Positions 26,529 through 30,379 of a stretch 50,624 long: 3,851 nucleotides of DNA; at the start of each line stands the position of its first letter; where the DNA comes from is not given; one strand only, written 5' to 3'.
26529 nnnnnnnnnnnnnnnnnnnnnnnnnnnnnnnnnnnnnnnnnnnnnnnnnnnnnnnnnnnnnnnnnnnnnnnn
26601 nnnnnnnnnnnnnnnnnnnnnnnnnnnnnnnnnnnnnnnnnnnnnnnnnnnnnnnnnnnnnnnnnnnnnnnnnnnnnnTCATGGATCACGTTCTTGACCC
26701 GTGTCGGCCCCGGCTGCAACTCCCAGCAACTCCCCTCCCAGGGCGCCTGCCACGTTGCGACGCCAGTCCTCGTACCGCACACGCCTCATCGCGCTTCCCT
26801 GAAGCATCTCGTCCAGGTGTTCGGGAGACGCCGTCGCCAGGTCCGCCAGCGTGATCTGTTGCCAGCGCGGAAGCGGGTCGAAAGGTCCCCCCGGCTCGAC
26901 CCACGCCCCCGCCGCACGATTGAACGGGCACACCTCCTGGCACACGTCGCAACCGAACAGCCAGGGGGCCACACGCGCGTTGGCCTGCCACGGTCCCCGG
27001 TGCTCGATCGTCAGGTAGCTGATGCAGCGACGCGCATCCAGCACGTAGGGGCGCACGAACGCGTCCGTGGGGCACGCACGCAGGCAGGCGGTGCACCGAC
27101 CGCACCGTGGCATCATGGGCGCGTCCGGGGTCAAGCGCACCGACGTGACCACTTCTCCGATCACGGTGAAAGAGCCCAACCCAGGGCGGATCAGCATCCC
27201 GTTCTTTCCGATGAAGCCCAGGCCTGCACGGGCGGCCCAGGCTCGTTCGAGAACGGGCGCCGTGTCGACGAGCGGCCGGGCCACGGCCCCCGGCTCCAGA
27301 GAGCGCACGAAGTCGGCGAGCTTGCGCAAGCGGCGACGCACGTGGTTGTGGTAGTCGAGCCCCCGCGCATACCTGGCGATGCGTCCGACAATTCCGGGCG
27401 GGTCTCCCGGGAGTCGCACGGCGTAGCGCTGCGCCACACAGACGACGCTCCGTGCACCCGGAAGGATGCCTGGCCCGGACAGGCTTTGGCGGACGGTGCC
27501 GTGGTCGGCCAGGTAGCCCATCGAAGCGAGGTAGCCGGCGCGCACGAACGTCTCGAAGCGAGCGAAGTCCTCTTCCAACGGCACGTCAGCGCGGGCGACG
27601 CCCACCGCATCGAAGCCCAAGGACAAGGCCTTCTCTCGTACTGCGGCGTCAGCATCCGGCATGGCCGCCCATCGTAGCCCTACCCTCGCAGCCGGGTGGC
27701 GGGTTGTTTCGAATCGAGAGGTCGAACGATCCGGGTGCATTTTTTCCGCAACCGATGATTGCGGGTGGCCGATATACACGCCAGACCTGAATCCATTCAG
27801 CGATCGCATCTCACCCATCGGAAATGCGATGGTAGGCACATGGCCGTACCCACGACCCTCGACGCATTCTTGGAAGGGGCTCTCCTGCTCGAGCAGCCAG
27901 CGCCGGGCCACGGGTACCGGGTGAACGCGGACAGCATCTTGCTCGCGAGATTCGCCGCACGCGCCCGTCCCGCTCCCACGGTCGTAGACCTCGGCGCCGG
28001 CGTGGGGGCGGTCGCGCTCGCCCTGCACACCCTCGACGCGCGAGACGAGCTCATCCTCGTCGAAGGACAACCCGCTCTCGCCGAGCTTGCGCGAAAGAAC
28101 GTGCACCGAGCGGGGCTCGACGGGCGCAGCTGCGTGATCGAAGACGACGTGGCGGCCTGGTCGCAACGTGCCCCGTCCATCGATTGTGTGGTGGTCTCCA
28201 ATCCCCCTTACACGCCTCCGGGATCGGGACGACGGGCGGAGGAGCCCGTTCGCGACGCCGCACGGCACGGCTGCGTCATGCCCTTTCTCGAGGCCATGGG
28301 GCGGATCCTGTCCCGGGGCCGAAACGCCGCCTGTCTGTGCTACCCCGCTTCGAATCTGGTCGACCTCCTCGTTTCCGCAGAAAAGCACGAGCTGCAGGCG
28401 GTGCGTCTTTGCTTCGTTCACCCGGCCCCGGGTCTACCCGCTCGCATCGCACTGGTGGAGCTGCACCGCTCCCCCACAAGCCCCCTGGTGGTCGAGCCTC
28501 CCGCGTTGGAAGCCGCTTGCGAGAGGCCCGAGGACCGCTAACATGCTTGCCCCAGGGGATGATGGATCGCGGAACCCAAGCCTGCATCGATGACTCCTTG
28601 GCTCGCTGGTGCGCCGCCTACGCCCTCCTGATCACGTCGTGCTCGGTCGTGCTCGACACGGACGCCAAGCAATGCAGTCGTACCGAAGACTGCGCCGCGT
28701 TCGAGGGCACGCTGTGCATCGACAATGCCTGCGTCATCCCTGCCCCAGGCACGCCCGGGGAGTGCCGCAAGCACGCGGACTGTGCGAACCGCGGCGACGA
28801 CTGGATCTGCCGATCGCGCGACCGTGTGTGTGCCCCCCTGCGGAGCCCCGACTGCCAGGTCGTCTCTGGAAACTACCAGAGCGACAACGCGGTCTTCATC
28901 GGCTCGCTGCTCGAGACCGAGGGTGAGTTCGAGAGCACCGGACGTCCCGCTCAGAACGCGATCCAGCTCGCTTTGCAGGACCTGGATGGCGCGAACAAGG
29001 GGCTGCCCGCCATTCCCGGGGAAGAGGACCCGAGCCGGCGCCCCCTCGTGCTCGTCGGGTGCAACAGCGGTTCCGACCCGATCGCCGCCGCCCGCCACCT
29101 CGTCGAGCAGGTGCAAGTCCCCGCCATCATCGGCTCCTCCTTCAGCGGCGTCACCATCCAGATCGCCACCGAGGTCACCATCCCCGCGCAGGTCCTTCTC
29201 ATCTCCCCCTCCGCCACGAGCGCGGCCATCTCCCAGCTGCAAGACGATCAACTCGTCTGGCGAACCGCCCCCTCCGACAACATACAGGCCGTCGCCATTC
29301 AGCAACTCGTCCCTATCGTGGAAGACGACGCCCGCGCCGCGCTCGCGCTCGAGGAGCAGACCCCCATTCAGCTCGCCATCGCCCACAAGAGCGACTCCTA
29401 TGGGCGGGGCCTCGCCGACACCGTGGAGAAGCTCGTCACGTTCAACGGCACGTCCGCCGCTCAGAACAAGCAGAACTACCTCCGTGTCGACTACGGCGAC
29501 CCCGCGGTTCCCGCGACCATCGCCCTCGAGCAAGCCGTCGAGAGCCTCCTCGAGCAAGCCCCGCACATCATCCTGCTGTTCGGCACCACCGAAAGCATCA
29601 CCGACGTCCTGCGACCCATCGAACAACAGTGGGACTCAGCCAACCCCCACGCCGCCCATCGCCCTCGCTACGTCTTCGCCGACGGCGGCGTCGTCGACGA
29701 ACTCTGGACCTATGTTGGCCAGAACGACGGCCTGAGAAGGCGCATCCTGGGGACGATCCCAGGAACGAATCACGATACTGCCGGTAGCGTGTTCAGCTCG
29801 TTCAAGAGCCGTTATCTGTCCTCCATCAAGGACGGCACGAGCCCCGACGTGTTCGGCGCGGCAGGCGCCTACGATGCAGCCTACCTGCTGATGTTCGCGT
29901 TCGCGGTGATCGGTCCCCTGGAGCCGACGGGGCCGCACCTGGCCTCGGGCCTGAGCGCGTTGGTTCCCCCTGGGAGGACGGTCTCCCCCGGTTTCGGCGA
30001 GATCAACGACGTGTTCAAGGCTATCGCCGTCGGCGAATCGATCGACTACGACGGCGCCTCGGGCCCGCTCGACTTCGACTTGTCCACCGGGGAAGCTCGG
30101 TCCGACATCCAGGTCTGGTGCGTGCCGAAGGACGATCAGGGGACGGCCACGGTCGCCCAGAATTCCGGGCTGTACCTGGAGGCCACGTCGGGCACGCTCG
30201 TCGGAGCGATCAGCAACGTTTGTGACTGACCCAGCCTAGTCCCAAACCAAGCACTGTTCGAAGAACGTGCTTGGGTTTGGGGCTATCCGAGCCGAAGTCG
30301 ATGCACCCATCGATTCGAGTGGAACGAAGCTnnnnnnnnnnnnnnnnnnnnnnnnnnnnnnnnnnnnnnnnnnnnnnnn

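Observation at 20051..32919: Duplicated STK plus TPR/beta-rich membrane partner modules, one extended by an EEP-domain lipoprotein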

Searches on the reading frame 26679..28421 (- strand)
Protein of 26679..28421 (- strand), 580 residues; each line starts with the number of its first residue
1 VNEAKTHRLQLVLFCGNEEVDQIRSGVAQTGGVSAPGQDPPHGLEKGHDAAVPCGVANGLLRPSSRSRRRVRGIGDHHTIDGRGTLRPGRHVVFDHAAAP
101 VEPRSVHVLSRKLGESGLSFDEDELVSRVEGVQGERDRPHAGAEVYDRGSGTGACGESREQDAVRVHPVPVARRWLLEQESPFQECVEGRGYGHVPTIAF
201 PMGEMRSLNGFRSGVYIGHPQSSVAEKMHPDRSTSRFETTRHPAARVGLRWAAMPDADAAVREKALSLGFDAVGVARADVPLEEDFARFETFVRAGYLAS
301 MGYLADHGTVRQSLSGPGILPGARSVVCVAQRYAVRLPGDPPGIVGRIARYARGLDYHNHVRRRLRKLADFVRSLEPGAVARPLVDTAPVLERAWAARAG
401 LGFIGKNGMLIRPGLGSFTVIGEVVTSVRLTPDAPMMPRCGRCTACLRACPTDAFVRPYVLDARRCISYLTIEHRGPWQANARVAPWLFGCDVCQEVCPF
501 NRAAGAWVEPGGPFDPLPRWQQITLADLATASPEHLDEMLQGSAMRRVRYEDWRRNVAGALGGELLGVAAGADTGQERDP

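Call 13: search_protein_families(library=pfam, proteins=[window:26679-28421:-], max_evalue=0.01)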
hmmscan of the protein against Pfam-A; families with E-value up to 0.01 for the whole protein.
window:26679-28421:- (580 aa): 7 families
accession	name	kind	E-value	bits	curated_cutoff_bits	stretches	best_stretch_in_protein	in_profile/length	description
PF13484.11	Fer4_16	-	7.9e-20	71.9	30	1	439-501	1-66/66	4Fe-4S double cluster binding domain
PF08331.15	QueG_DUF1730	-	3.3e-15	56.2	25.1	1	319-387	7-77/77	Epoxyqueuosine reductase QueG, DUF1730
PF12838.12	Fer4_7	-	0.00012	22.9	27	1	439-501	1-51/52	4Fe-4S dicluster domain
PF00037.32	Fer4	-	0.001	19.3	21.1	0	439-455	7-23/24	4Fe-4S binding domain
PF13187.11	Fer4_9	-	0.0012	19.3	27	0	439-454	36-51/52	4Fe-4S dicluster domain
PF13237.11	Fer4_10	-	0.0014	19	25.5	0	439-452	8-21/53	4Fe-4S dicluster domain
PF13183.11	Fer4_8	-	0.0073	17.3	27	0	439-452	4-17/68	4Fe-4S dicluster domain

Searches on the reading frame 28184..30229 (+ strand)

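Call 13: search_protein_families(library=pfam, proteins=[window:28184-30229:+], max_evalue=0.01)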
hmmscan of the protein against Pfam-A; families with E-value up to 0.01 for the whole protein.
window:28184-30229:+ (681 aa): 2 families
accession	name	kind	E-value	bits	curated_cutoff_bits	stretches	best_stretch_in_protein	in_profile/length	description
PF13458.12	Peripla_BP_6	-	3.1e-08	34.1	31.7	1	237-424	2-165/343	Periplasmic binding protein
PF01094.35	ANF_receptor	-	2.7e-07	30.4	25.4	1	290-576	30-293/353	Receptor family ligand binding region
